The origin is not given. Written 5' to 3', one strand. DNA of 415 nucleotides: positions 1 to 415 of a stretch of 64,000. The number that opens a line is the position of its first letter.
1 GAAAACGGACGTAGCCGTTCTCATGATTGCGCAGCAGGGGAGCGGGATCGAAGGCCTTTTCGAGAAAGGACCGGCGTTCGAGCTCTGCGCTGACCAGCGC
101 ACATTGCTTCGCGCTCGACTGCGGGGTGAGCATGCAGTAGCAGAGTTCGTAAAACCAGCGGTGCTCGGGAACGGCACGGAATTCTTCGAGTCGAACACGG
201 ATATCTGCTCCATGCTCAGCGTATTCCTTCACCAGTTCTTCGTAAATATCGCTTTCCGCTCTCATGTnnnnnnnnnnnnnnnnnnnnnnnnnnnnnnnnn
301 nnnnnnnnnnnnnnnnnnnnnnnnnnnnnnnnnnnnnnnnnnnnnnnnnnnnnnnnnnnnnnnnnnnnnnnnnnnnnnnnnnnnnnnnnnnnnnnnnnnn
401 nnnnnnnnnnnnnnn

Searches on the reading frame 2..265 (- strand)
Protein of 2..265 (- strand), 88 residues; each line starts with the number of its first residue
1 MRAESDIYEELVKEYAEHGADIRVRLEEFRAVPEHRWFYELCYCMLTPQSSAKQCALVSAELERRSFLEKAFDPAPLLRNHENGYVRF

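Call 4: search_protein_families(library=pfam, proteins=[window:2-265:-], max_evalue=0.1)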
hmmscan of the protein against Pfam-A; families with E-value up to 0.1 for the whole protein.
window:2-265:- (88 aa): 1 family
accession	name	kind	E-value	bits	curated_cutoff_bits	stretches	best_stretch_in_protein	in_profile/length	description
PF22175.2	Ogg-HhH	-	1.7e-08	34.7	27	1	24-70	3-53/173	8-oxoguanine DNA glycosylase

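Call 5: search_protein_families(library=ncbifam, proteins=[window:2-265:-], max_evalue=0.1)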
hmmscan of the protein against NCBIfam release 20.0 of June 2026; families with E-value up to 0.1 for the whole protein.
window:2-265:- (88 aa): 1 family
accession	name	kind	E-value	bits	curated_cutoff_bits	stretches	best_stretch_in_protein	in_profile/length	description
NF002305.0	PRK01229.1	equivalog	5.1e-09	35.9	183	1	8-70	5-71/210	N-glycosylase/DNA lyase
